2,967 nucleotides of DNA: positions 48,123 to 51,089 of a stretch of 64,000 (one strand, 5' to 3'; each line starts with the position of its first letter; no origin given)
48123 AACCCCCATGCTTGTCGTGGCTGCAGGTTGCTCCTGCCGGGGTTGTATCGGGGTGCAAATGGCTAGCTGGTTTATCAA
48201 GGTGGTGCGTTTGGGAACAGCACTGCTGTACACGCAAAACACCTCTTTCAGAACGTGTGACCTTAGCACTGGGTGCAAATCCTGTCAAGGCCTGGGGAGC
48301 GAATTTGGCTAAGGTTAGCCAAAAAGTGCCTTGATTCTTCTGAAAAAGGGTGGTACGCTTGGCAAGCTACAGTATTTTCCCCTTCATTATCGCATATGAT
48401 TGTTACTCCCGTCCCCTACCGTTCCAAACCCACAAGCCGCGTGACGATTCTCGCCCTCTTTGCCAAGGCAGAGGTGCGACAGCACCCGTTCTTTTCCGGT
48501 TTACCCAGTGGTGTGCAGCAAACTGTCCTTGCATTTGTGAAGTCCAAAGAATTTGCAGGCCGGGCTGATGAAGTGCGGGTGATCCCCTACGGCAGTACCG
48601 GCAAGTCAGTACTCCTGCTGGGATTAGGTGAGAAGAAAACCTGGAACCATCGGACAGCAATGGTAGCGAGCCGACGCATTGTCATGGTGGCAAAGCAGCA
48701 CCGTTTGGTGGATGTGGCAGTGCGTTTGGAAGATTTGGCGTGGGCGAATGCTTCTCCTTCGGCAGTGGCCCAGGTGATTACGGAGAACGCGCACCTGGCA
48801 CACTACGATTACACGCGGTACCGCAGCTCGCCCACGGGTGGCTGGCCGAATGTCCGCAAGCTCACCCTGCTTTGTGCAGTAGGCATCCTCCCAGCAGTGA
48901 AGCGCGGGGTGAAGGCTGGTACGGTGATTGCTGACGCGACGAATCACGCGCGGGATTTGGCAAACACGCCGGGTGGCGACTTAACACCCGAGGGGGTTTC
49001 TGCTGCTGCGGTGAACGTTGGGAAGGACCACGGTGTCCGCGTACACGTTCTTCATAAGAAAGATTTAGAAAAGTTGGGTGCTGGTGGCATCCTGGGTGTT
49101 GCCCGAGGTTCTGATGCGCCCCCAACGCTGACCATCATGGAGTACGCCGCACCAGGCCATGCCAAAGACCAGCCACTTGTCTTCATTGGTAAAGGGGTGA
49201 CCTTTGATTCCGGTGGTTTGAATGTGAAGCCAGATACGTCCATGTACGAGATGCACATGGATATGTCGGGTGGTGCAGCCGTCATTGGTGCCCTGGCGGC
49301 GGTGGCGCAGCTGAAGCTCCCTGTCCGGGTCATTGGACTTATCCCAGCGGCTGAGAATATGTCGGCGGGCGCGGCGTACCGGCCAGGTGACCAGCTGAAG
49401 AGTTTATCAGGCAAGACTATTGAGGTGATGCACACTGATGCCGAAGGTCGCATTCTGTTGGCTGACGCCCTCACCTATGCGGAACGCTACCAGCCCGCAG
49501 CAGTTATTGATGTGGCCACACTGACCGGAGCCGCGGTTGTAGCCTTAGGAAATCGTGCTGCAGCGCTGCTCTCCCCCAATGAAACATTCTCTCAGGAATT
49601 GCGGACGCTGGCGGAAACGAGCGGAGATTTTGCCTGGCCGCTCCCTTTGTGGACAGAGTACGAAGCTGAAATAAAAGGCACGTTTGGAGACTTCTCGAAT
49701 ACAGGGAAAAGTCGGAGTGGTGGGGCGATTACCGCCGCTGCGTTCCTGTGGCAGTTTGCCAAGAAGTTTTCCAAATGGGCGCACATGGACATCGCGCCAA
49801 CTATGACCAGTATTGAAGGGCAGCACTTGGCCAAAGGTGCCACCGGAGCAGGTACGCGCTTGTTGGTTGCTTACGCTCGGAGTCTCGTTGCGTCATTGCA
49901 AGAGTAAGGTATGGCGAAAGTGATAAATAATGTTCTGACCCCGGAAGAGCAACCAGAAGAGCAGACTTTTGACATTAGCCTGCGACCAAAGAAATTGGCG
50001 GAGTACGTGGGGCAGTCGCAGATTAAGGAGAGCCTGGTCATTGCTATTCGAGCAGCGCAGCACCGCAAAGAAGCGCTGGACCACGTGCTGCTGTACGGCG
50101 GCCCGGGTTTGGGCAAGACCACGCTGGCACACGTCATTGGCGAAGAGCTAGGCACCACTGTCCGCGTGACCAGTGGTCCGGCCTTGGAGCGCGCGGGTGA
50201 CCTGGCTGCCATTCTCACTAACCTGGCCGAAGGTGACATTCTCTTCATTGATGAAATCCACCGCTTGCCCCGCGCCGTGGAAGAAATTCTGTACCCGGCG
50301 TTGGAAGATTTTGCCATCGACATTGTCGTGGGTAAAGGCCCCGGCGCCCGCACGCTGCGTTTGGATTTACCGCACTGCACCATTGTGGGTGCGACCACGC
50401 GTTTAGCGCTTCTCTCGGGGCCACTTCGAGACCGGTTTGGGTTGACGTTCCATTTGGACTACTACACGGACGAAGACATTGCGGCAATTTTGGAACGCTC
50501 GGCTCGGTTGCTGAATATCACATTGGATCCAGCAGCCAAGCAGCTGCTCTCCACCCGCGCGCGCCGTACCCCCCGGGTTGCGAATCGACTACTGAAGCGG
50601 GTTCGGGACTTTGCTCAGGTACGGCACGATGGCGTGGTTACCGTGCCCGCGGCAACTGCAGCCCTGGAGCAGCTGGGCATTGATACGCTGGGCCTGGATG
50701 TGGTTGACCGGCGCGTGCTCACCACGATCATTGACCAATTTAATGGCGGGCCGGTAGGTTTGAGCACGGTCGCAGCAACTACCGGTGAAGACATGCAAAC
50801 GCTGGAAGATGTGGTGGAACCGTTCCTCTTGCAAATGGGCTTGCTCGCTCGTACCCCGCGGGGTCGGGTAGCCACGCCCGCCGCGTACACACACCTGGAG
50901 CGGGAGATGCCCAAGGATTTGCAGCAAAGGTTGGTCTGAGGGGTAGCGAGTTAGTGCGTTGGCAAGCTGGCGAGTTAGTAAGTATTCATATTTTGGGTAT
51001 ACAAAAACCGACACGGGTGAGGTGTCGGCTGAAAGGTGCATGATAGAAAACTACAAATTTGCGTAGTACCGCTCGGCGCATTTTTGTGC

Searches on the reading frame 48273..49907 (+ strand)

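Call 45: search_protein_families(library=pfam, proteins=[window:48273-49907:+], max_evalue=0.0001)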
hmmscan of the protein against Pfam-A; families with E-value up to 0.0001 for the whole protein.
window:48273-49907:+ (544 aa): 2 families
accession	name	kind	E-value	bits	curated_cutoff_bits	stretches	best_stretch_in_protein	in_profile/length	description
PF00883.26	Peptidase_M17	-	2.9e-110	368.9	25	1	225-532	2-310/310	Cytosol aminopeptidase family, catalytic domain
PF02789.23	Peptidase_M17_N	-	8.6e-13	48.8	23.4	1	72-186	14-128/129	Cytosol aminopeptidase family, N-terminal domain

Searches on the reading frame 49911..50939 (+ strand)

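Call 45: search_protein_families(library=pfam, proteins=[window:49911-50939:+], max_evalue=0.0001)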
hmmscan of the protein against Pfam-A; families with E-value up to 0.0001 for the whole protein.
window:49911-50939:+ (342 aa): 8 families
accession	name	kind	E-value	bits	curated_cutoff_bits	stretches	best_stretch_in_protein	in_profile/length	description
PF05496.18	RuvB_N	-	1.4e-75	252.8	27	1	24-182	1-159/159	Holliday junction DNA helicase RuvB P-loop domain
PF17864.7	AAA_lid_4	-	2.8e-24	85.1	27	1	185-258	1-74/74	RuvB AAA lid domain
PF05491.19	RuvB_C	-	5.8e-24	84.3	24.7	1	260-330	2-72/72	RuvB C-terminal winged helix domain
PF00004.35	AAA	-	4.5e-18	66.4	21.2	1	59-183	1-130/131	ATPase family associated with various cellular activities (AAA)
PF07728.20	AAA_5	-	3.6e-07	30.7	22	1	58-176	1-139/139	AAA domain (dynein-related subfamily)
PF01078.27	Mg_chelatase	-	4.4e-07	29.9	20.3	0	29-76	2-42/207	Magnesium chelatase, subunit ChlI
PF05673.19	DUF815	-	1.5e-05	24.7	23.8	0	27-115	25-115/249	Protein of unknown function (DUF815)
PF06068.19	TIP49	-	5.2e-05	23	23.8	0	31-87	25-81/347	TIP49 P-loop domain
